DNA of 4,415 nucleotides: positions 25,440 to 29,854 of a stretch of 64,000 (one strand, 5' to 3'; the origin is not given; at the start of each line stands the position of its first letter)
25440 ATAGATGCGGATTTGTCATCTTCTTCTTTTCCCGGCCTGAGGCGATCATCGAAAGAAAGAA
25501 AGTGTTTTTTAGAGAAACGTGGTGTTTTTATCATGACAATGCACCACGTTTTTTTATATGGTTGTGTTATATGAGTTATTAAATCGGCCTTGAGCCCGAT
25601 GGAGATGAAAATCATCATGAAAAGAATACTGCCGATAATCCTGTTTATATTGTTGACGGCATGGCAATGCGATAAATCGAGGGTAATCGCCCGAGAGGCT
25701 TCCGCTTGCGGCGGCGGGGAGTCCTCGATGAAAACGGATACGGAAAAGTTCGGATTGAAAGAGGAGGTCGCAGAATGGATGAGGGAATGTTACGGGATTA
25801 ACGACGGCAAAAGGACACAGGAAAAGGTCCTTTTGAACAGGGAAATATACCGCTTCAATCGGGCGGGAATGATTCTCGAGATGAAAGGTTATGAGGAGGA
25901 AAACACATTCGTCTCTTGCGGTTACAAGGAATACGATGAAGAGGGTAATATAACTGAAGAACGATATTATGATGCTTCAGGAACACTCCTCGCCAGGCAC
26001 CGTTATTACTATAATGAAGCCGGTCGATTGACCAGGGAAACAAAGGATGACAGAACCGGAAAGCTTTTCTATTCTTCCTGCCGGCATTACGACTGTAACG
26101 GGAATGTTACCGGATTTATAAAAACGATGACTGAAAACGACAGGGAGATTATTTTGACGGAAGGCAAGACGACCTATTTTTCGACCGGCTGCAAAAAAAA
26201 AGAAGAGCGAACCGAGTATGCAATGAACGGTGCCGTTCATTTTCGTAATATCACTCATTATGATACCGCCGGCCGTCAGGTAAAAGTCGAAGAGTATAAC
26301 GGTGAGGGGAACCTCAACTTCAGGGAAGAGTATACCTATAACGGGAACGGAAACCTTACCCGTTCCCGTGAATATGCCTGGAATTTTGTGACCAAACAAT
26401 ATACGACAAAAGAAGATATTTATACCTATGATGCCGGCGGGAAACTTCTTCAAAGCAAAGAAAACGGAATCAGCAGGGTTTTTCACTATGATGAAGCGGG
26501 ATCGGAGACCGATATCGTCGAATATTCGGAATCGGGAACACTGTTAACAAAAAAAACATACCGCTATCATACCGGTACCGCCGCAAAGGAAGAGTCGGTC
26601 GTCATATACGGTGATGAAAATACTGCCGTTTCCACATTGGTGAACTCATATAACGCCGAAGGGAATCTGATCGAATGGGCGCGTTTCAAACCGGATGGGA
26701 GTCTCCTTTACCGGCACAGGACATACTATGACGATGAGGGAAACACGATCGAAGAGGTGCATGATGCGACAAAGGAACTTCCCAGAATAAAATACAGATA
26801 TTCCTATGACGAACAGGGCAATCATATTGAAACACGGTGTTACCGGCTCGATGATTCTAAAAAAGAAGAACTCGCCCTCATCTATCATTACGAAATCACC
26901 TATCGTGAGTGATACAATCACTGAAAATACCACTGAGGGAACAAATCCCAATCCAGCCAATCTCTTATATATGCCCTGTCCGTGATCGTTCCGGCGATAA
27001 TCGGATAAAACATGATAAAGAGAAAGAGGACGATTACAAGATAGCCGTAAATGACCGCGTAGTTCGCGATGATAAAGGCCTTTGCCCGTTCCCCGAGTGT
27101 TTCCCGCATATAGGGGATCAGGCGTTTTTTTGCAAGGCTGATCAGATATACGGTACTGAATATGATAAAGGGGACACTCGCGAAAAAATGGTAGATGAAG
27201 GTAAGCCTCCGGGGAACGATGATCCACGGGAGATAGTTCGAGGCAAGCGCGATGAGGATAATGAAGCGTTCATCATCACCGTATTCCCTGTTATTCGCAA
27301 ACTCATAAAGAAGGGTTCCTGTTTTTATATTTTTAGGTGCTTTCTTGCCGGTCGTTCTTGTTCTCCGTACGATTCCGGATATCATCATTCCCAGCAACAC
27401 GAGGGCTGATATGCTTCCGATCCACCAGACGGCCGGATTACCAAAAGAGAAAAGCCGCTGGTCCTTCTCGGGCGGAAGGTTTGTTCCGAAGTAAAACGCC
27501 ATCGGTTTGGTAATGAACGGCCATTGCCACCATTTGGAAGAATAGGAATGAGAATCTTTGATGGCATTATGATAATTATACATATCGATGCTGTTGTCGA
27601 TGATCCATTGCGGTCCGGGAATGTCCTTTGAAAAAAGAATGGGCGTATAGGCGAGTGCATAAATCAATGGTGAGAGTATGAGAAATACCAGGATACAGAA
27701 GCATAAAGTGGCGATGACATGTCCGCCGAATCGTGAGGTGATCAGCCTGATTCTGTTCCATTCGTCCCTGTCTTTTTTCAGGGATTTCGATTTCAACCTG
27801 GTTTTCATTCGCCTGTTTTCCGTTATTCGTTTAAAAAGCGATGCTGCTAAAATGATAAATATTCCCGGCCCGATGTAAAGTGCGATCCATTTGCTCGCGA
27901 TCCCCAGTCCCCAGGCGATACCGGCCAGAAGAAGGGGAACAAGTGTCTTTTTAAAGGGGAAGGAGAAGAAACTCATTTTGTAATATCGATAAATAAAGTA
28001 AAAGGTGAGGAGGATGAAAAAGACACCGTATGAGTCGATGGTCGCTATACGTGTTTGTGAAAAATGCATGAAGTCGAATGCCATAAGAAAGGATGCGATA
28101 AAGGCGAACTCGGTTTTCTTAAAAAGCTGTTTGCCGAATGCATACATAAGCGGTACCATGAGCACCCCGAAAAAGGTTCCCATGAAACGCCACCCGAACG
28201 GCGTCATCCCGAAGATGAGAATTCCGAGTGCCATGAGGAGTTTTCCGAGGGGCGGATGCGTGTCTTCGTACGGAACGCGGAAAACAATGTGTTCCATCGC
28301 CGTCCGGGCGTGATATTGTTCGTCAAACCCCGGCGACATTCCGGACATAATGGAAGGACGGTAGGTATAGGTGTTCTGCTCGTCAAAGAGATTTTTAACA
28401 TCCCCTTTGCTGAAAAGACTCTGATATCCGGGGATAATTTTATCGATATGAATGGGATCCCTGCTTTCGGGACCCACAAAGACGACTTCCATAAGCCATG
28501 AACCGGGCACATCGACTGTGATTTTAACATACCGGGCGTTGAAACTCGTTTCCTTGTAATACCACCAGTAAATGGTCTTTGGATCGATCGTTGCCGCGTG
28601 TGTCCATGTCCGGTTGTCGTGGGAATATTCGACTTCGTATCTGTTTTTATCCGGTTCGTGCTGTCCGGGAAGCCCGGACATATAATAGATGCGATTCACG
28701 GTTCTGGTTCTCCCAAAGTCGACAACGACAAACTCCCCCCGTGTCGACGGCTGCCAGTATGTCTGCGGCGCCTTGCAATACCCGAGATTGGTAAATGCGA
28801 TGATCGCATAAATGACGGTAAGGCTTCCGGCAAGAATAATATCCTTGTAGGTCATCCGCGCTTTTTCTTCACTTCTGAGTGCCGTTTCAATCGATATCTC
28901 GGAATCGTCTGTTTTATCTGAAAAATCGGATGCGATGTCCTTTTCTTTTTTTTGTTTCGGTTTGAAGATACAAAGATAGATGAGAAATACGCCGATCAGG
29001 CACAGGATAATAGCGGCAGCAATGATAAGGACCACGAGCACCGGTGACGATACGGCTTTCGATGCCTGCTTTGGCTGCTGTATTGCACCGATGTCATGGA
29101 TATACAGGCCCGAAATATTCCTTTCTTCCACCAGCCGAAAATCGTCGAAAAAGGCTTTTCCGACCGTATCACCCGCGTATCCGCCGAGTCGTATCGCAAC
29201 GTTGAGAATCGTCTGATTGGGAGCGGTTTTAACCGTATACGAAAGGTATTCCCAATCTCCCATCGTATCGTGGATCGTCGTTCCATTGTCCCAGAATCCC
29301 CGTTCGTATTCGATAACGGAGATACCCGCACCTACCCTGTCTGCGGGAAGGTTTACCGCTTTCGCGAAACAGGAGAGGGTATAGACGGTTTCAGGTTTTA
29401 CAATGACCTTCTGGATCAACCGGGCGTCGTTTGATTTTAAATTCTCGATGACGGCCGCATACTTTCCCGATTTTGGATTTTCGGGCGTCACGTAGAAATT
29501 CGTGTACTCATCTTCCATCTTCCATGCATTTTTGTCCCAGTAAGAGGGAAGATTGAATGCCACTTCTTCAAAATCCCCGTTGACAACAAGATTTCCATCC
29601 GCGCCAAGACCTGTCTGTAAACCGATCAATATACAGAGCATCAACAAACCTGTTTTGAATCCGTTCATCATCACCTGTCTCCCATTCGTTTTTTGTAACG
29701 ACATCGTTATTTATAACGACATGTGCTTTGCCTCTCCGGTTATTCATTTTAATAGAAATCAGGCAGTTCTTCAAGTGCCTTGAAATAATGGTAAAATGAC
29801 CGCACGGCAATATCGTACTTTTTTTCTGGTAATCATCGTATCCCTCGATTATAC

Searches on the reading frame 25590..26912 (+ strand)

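Call 70: search_protein_families(library=pfam, proteins=[window:25590-26912:+], max_evalue=0.00001)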
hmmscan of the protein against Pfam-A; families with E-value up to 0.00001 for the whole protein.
window:25590-26912:+ (440 aa): 1 family
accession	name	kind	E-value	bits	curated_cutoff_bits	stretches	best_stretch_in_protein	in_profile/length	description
PF05593.20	RHS_repeat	-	5.3e-10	39.9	22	0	115-154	1-35/38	RHS Repeat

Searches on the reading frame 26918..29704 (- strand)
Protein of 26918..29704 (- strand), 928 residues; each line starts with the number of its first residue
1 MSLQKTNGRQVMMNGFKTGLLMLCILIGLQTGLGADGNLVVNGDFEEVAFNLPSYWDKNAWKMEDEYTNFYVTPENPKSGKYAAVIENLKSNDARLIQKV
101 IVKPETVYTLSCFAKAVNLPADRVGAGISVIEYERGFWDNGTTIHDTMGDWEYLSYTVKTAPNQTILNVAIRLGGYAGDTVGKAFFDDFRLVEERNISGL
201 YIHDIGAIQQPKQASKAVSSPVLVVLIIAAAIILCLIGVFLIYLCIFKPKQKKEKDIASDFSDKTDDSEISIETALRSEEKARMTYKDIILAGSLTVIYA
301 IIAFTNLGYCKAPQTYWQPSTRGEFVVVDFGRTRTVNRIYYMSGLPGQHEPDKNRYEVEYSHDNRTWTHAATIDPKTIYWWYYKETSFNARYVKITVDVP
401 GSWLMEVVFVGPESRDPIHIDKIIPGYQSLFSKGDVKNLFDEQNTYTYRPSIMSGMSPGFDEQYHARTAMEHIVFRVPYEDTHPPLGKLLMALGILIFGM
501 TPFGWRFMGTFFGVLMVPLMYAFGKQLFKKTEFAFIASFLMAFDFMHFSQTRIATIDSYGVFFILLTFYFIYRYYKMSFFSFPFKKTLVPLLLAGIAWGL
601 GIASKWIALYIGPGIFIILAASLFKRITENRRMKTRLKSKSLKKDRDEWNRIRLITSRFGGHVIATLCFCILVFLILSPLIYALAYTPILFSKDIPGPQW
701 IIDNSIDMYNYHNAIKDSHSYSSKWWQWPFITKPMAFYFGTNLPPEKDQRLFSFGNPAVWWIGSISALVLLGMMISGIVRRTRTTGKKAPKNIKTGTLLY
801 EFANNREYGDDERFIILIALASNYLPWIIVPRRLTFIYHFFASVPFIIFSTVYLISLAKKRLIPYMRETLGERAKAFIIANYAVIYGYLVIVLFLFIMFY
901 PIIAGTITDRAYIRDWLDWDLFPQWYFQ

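Call 70: search_protein_families(library=pfam, proteins=[window:26918-29704:-], max_evalue=0.00001)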
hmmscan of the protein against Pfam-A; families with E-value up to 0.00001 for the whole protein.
window:26918-29704:- (928 aa): 5 families
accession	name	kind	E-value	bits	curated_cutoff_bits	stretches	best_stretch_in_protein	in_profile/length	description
PF16192.10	PMT_4TMC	-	1.5e-26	93.6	32.4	1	706-914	10-191/202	C-terminal four TMM region of protein-O-mannosyltransferase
PF02366.24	PMT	-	1.7e-18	67.5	22.7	1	499-673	79-228/245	Dolichyl-phosphate-mannose-protein mannosyltransferase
PF13231.12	PMT_2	-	1e-13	52.2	26.1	1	483-624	2-134/160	Dolichyl-phosphate-mannose-protein mannosyltransferase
PF00754.31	F5_F8_type_C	-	8.6e-09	36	28.2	1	313-398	22-113/127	F5/8 type C domain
PF02018.23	CBM_4_9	-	5.6e-06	27.2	25.9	1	37-174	1-132/136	Carbohydrate binding domain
